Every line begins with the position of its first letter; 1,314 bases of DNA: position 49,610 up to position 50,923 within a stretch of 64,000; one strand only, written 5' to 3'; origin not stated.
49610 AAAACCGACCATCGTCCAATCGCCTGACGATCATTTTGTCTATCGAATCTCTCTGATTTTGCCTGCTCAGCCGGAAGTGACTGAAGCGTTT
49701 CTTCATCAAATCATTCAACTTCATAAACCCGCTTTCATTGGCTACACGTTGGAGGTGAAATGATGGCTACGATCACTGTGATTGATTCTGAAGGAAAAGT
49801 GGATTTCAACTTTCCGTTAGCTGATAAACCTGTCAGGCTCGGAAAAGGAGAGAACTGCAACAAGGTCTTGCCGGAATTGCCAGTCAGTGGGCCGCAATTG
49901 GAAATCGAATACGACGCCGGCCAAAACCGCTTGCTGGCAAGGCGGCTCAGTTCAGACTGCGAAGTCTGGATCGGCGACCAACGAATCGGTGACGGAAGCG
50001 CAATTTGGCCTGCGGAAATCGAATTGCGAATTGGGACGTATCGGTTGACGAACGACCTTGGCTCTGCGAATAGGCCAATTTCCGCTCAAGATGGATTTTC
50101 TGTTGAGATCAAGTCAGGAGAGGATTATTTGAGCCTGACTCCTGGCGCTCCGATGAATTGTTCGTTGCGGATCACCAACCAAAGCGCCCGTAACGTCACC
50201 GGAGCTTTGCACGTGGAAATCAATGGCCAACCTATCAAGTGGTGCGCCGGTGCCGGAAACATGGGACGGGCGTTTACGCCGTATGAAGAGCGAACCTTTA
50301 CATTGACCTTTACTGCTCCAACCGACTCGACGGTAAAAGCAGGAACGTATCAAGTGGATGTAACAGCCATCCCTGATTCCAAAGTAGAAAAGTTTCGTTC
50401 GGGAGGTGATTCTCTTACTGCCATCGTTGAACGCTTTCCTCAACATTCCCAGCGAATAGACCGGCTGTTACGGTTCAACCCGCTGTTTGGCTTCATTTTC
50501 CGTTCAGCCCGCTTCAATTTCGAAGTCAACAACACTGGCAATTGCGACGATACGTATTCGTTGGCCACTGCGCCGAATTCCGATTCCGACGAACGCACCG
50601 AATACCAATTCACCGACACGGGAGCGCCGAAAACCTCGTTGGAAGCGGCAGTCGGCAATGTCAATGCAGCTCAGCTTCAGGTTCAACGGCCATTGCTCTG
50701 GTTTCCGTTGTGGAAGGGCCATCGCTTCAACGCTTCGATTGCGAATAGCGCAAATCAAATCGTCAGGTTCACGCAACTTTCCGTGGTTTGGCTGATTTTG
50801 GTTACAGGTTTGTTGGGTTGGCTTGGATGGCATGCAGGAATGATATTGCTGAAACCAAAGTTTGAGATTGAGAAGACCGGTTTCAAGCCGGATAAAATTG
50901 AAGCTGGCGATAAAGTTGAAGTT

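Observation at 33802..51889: Complete capsid-less contractile injection system: eCIS hallmarks on a minimal P2-like baseplate, embedded between housekeeping genes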

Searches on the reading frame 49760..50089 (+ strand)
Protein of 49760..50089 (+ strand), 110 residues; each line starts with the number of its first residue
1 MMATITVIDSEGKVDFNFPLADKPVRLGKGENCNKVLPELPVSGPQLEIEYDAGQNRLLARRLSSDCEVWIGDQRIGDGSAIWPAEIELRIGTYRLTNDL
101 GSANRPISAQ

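Call 50: search_solved_structures(query=A2, max_evalue=10)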
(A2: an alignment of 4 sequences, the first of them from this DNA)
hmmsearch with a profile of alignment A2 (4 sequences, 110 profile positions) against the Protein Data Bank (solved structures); distinct sequences matched with E-value up to 10: 16.
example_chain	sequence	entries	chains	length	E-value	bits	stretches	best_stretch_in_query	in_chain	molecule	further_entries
3wwa_A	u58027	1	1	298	9.2e-05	25.5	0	7-45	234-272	Pizza7H protein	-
3ww9_A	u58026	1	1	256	0.00056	23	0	7-45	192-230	pizza6 protein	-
6rej_A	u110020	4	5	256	0.00067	22.7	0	7-45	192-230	Pizza6-SH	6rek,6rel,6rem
6f0t_A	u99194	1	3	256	0.00081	22.5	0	7-44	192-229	Pizza6-SFW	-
6qsd_A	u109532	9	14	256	0.00092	22.3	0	7-45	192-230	Pizza6S | Pizza6-S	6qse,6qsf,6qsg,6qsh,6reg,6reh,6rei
7zpw_A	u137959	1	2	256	0.0091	19.1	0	7-44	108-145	Pizza6-TSK-TSH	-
7zcj_A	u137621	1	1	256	0.0099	19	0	7-45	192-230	Pizza6-TNH-TSH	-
7zpz_A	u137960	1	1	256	0.013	18.6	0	7-44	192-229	Pizza6-TSR-TSH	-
7zqg_A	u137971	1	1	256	0.017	18.2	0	7-44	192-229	Pizza6-KSH-TSH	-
7zq2_A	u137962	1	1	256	0.018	18.1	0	7-44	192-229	Pizza6-RSH-TSH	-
4jon_A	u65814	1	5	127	0.19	14.8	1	30-91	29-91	Centrosomal protein of 170 kDa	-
6lol_A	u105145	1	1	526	0.59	13.2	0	15-84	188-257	E3 ubiquitin-protein ligase ipaH9.8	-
2wlc_A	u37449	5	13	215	0.64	13.1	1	19-92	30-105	POLYSIALIC ACID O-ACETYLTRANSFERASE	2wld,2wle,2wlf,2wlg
8snb_2O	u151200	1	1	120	1.1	12.4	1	48-99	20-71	Flagellar FliJ protein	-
3ww8_A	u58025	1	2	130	1.1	12.4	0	7-45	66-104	Pizza3 protein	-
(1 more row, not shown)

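Call 59: predict_structure(alignment_id=A2)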
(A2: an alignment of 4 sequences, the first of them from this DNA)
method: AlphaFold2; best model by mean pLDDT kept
length: 110 residues; sequences in the alignment: 4
mean_pLDDT: 87.3   pTM: 0.78
mean pLDDT of the five models: 87.3, 87.3, 86.7, 85.5, 82.9
residues with pLDDT >= 90: 72; 70-90: 27; 50-70: 6; < 50: 5
segments of 3 or more residues with pLDDT < 50: 106-110
pLDDT, mean of each block of 10 residues (from residue 1): 89 92 87 93 93 89 92 90 92 93 52
secondary structure, 60 per line:
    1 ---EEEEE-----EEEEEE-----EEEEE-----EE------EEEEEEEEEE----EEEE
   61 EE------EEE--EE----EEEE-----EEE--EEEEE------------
elements in order: E4-8 E14-19 E25-29 E43-52 E57-62 E69-71 E80-83 E89-91 E94-98

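Call 61: fold_search(model_id=the predicted structure, library=pdb)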
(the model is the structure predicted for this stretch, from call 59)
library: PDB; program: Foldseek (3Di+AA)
matches with E <= 10: 444; with E <= 0.001: 25
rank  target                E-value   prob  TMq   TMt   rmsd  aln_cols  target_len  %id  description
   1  1r21_MODEL_1_A        2.3e-05  1.00  0.72  0.79   2.2        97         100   18  Solution Structure of human Ki67 FHA Domain (released 2003-12-30)
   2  2aff_MODEL_1_A        3.7e-05  1.00  0.73  0.80   2.2        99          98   18  The solution structure of the Ki67FHA/hNIFK(226-269)3P complex (released 2005-10-25)
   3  3poa_A                1.6e-04  1.00  0.70  0.79   2.4        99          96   19  Structural and functional analysis of phosphothreonine-dependent FHA domain interactions (released 2011-01-26)
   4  4jon_A                1.7e-04  1.00  0.71  0.65   8.6       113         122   24  Crystal structure of a centrosomal protein 170kDa, transcript variant beta (CEP170) from Homo sapiens at 2.15 A resolu (released 2013-04-17)
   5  1wln_MODEL_1_A        2.0e-04  1.00  0.70  0.65   4.3       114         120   14  Solution structure of the FHA domain of mouse Afadin 6 (released 2005-07-12)
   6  4jon_E                2.1e-04  1.00  0.71  0.65   8.8       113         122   24  Crystal structure of a centrosomal protein 170kDa, transcript variant beta (CEP170) from Homo sapiens at 2.15 A resolu (released 2013-04-17)
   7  4jon_C                2.3e-04  1.00  0.71  0.67   6.9       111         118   23  Crystal structure of a centrosomal protein 170kDa, transcript variant beta (CEP170) from Homo sapiens at 2.15 A resolu (released 2013-04-17)
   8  4jon_B                2.4e-04  1.00  0.69  0.62   3.1       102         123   24  Crystal structure of a centrosomal protein 170kDa, transcript variant beta (CEP170) from Homo sapiens at 2.15 A resolu (released 2013-04-17)
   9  3oun_A                2.6e-04  1.00  0.69  0.82   2.4        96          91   20  Crystal structure of the FhaA FHA domain complexed with the intracellular domain of Rv3910 (released 2012-02-08)
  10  4jon_D                2.8e-04  1.00  0.71  0.66   6.0       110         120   24  Crystal structure of a centrosomal protein 170kDa, transcript variant beta (CEP170) from Homo sapiens at 2.15 A resolu (released 2013-04-17)
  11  2lc1_MODEL_1_A        3.2e-04  1.00  0.69  0.75   2.4        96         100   19  Rv0020c_FHA Structure (released 2011-11-02)
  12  3po8                  3.9e-04  1.00  0.69  0.77   2.4        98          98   19  Structural and functional analysis of phosphothreonine-dependent FHA domain interactions (released 2011-01-26)
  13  6i2p_E                4.4e-04  1.00  0.66  0.69   2.6        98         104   17  Crystal structure of the Mycobacterium tuberculosis PknB kinase domain (L33E mutant) in complex with its substrate Gar (released 2019-05-22)
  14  6l9u                  6.1e-04  1.00  0.65  0.53   4.6       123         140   17  Crystal structure of mouse TIFA (released 2020-04-01)
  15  7rj3_B                6.4e-04  1.00  0.68  0.71   2.7        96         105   19  Crystal Structure of the Forkhead Associated (FHA) Domain of the Glycogen Accumulation Regulator (GarA) from Mycobacte (released 2021-07-28)
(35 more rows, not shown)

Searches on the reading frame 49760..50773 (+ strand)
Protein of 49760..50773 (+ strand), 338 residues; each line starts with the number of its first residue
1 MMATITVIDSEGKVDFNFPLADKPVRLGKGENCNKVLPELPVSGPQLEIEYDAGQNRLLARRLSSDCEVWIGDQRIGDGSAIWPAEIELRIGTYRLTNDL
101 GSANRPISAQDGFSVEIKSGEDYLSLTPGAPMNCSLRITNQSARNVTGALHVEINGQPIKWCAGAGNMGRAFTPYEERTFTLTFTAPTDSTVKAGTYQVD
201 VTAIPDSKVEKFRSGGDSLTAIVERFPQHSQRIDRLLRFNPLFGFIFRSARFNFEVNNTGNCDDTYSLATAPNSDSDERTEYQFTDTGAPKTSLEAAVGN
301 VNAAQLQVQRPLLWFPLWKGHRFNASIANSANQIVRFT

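Call 103: search_protein_representatives(alignment_id=A4)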
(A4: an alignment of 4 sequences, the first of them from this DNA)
Query: 4 sequences, 337 profile positions. Proteins with E-value up to 0.001 (for the whole library): 136; up to 1e-10: 16; up to 1e-30: 3. The best 136 are listed.
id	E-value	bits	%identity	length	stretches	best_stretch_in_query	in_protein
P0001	6.6e-197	669.7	-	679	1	1-337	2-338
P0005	2.5e-172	588.9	-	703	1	1-337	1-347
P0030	3.4e-31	125.0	-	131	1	1-131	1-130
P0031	2.2e-25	105.9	-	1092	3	7-326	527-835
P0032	3.3e-18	82.2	-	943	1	3-326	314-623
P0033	3.0e-17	79.1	-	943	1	4-328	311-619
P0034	9.7e-17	77.4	-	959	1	4-330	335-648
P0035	2.8e-16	75.9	-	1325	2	2-326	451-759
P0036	1.1e-15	73.9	-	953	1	20-325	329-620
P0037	1.4e-15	73.6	-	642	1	3-325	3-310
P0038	1.6e-15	73.4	-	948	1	2-327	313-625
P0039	3.4e-14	69.1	-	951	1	5-327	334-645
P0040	7.2e-13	64.7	-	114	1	1-71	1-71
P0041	1.8e-12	63.4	-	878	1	4-328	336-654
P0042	1.9e-11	60.0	-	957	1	18-305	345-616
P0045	2.3e-10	56.5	-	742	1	6-327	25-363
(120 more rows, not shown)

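Call 105: find_encoding_contigs(protein=P0032, flank=8000, max_places=2)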
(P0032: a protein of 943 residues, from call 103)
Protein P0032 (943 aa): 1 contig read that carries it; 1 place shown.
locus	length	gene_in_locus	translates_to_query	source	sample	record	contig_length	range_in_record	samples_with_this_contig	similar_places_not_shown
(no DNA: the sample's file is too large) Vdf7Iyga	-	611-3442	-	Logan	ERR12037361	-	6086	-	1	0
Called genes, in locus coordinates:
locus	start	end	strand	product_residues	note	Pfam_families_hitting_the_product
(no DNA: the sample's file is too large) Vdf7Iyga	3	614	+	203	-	?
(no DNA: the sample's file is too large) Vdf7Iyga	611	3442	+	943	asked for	PF00069:Pkinase, PF07714:PK_Tyr_Ser-Thr, PF16697:Yop-YscD_cpl, PF00498:FHA, PF11614:FixG_C (faint)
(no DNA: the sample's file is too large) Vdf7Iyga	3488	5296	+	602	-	PF06037:DUF922, PF13699:eCIS_core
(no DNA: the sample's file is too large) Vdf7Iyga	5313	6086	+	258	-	?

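Call 106: find_encoding_contigs(protein=P0034, flank=10000, max_places=2)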
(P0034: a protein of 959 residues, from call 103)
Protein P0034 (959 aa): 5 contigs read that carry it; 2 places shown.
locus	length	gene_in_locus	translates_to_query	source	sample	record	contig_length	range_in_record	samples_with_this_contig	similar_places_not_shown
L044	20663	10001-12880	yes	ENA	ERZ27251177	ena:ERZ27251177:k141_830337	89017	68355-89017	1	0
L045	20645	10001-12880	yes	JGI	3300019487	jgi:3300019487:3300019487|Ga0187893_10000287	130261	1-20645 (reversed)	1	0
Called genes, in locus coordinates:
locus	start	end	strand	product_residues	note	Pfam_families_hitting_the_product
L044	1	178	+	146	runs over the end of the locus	PF06841:Phage_T4_gp19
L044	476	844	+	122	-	-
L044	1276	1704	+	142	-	PF06841:Phage_T4_gp19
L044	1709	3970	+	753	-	PF13699:eCIS_core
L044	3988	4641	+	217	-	PF19266:CIS_tube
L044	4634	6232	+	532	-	PF05954:Phage_GPD, PF24032:YQBQ (faint), PF04717:Phage_base_V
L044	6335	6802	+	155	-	PF04965:GPW_gp25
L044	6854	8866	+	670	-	-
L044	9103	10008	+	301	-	PF16697:Yop-YscD_cpl, PF00498:FHA, PF09684:Tail_P2_I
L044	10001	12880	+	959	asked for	PF00069:Pkinase, PF07714:PK_Tyr_Ser-Thr, PF00498:FHA, PF16697:Yop-YscD_cpl, PF11614:FixG_C (faint)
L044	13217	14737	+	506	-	PF13699:eCIS_core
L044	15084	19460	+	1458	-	PF13699:eCIS_core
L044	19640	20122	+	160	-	PF05488:PAAR_motif (weak)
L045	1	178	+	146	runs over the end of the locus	PF06841:Phage_T4_gp19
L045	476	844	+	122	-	-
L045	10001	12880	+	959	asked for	PF00069:Pkinase, PF07714:PK_Tyr_Ser-Thr, PF00498:FHA, PF16697:Yop-YscD_cpl, PF11614:FixG_C (faint)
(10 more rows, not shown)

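Call 107: find_encoding_contigs(protein=P0045, flank=10000, max_places=2)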
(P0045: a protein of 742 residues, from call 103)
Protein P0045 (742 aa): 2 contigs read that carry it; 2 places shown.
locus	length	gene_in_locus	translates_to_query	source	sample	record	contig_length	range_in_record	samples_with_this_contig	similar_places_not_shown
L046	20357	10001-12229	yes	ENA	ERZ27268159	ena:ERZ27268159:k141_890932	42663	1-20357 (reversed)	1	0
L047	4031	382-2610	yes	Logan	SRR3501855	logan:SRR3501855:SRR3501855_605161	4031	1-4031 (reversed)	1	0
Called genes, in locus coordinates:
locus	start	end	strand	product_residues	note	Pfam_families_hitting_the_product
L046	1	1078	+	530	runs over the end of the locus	PF04984:Phage_sheath_1, PF17482:Phage_sheath_1C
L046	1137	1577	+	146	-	PF06841:Phage_T4_gp19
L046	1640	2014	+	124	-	-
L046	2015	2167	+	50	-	-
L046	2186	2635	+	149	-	PF06841:Phage_T4_gp19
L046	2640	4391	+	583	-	PF13699:eCIS_core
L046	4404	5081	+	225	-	PF19266:CIS_tube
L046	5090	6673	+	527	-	PF05954:Phage_GPD, PF24032:YQBQ (faint), PF04717:Phage_base_V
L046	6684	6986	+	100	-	PF05488:PAAR_motif (weak)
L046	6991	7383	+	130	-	PF04965:GPW_gp25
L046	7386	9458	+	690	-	-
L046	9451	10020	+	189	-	PF10076:Phage_Mu_Gp48 (weak), PF09684:Tail_P2_I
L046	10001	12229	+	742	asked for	-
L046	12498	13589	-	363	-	PF02899:Phage_int_SAM_1, PF00589:Phage_integrase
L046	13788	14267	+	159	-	-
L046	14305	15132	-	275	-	PF13276:HTH_21, PF00665:rve, PF13683:rve_3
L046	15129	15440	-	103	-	PF01527:HTH_Tnp_1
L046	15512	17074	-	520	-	PF00801:PKD (weak), PF18911:PKD_4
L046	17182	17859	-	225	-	PF14326:DUF4384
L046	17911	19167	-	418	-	PF00656:Peptidase_C14, PF01650:Peptidase_C13 (weak)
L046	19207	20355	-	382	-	?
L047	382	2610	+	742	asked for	-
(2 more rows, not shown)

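Call 108: find_encoding_contigs(protein=P0035, flank=10000, max_places=2)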
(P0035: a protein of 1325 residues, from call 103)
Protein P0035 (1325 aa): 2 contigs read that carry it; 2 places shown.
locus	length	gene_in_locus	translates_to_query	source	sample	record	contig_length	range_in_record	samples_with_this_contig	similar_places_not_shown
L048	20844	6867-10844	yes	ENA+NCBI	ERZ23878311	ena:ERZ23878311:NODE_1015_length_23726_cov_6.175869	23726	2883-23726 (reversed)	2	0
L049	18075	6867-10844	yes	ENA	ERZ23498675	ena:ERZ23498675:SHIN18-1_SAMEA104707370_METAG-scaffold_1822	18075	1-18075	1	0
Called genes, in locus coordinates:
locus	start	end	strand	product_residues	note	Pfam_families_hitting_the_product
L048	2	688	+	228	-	?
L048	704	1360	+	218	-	PF19266:CIS_tube, PF01476:LysM (faint)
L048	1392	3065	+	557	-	PF05954:Phage_GPD, PF24032:YQBQ (faint), PF04717:Phage_base_V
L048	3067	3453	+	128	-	PF05488:PAAR_motif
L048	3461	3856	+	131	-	PF04965:GPW_gp25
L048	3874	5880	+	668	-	-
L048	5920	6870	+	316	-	PF16697:Yop-YscD_cpl (weak), PF00498:FHA, PF09684:Tail_P2_I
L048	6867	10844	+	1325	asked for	PF00069:Pkinase, PF07714:PK_Tyr_Ser-Thr, PF16697:Yop-YscD_cpl (weak), PF00498:FHA, PF11614:FixG_C (faint)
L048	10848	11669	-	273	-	PF16697:Yop-YscD_cpl, PF00498:FHA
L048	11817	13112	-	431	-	PF05359:DUF748 (faint), PF00691:OmpA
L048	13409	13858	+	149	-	PF02311:AraC_binding, PF07883:Cupin_2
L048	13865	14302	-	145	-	-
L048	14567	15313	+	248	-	PF20772:TACO1_YebC_N, PF01709:Transcrip_reg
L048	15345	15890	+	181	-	PF02075:RuvC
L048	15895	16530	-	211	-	PF00677:Lum_binding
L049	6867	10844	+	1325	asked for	PF00069:Pkinase, PF07714:PK_Tyr_Ser-Thr, PF16697:Yop-YscD_cpl (weak), PF00498:FHA, PF11614:FixG_C (faint)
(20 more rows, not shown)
